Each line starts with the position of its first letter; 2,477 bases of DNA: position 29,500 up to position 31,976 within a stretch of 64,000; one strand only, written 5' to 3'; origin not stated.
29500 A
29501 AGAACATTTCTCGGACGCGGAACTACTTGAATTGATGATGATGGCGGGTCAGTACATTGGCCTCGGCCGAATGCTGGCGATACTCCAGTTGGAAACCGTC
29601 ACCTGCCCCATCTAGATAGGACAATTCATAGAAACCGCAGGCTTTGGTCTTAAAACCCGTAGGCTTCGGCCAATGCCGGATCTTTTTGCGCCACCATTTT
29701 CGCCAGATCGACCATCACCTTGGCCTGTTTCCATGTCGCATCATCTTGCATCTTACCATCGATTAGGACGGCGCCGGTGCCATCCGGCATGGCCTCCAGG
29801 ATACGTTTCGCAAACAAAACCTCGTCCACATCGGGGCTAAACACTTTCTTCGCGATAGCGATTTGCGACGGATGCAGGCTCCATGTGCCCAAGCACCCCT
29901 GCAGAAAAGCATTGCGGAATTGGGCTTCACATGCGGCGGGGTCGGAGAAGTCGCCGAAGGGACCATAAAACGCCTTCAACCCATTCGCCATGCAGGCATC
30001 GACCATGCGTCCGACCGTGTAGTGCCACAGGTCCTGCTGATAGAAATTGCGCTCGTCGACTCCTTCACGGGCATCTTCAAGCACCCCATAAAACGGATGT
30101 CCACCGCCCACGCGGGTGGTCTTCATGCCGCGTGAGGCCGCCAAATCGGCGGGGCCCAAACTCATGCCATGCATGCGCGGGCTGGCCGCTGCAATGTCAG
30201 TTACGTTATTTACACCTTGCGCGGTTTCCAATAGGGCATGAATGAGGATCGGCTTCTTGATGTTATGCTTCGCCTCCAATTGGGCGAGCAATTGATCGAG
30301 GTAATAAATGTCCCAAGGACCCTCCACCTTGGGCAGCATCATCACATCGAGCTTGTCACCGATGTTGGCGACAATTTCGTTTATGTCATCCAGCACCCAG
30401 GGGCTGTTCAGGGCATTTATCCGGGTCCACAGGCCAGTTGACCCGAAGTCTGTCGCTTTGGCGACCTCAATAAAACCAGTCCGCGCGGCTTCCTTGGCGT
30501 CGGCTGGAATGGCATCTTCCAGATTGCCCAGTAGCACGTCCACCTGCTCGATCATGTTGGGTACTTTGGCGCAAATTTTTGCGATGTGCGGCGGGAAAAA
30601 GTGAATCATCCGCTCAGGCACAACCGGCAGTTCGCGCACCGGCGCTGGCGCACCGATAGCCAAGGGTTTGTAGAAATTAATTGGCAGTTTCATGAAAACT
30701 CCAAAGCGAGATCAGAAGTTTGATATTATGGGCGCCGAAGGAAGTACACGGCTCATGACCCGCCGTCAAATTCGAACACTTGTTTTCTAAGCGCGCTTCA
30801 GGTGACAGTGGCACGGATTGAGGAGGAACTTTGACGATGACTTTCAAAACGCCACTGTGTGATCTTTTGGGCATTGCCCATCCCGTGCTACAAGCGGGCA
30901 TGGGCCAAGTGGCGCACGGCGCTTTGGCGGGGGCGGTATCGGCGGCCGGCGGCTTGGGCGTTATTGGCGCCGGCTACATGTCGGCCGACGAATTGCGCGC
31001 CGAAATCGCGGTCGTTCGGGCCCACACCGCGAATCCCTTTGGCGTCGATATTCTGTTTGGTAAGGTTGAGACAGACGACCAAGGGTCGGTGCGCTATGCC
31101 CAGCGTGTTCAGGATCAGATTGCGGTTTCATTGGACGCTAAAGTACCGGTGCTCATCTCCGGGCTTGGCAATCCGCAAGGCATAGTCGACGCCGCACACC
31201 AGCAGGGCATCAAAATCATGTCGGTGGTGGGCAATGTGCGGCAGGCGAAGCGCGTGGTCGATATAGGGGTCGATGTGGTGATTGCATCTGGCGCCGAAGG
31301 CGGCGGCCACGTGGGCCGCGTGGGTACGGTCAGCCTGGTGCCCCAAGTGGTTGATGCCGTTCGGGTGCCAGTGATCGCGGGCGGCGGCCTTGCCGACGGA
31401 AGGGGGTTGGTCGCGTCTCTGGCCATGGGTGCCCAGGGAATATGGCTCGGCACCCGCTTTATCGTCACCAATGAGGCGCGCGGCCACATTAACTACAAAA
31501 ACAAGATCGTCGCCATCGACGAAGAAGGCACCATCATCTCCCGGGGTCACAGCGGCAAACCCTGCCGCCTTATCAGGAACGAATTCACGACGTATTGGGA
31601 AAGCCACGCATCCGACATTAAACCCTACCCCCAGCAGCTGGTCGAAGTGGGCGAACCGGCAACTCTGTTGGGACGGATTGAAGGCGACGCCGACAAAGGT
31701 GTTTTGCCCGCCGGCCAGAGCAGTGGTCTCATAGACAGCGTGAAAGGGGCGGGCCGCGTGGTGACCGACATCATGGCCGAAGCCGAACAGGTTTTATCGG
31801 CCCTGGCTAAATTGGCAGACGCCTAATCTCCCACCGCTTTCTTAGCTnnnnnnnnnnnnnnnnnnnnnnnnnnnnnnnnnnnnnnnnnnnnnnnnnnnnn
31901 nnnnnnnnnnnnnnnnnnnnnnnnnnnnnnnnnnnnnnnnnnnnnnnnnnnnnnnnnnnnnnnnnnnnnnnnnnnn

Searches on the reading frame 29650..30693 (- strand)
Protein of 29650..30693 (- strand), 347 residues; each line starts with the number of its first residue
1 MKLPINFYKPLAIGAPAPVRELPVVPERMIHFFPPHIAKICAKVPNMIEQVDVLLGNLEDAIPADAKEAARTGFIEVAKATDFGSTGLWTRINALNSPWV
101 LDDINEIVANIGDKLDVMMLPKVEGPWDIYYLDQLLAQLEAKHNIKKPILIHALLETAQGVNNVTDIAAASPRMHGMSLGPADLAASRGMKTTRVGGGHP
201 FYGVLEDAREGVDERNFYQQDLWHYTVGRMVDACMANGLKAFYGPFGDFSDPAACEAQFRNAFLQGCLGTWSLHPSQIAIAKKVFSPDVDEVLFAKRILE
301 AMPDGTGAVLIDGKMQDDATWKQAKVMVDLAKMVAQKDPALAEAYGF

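Call 37: search_protein_families(library=pfam, proteins=[window:29650-30693:-], max_evalue=0.00001)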
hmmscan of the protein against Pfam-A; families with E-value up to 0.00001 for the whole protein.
window:29650-30693:- (347 aa): 1 family
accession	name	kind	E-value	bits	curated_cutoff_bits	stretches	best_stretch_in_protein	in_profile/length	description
PF03328.21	HpcH_HpaI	-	1.6e-24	86.9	25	1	35-195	8-165/221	HpcH/HpaI aldolase/citrate lyase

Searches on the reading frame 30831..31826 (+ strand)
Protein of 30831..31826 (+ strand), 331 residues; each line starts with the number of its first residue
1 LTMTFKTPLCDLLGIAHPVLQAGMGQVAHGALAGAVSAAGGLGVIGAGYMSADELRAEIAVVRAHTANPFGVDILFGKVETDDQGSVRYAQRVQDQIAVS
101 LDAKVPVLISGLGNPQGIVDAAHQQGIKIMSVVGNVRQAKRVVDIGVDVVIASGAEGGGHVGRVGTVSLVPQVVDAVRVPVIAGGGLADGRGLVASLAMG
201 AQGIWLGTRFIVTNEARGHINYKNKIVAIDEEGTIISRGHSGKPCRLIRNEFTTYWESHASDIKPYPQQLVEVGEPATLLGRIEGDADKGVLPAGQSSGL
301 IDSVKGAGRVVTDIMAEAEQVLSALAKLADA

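Call 37: search_protein_families(library=pfam, proteins=[window:30831-31826:+], max_evalue=0.00001)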
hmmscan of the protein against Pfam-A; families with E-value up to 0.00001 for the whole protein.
window:30831-31826:+ (331 aa): 3 families
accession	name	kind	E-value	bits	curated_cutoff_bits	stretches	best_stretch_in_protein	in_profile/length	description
PF03060.21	NMO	-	1.6e-67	228.7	28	1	7-316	2-330/331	Nitronate monooxygenase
PF00478.31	IMPDH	-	6e-13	49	25.6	1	4-222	22-251/345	IMP dehydrogenase / GMP reductase domain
PF01070.24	FMN_dh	-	2.4e-07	30.6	24.9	1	135-222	228-317/350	FMN-dependent dehydrogenase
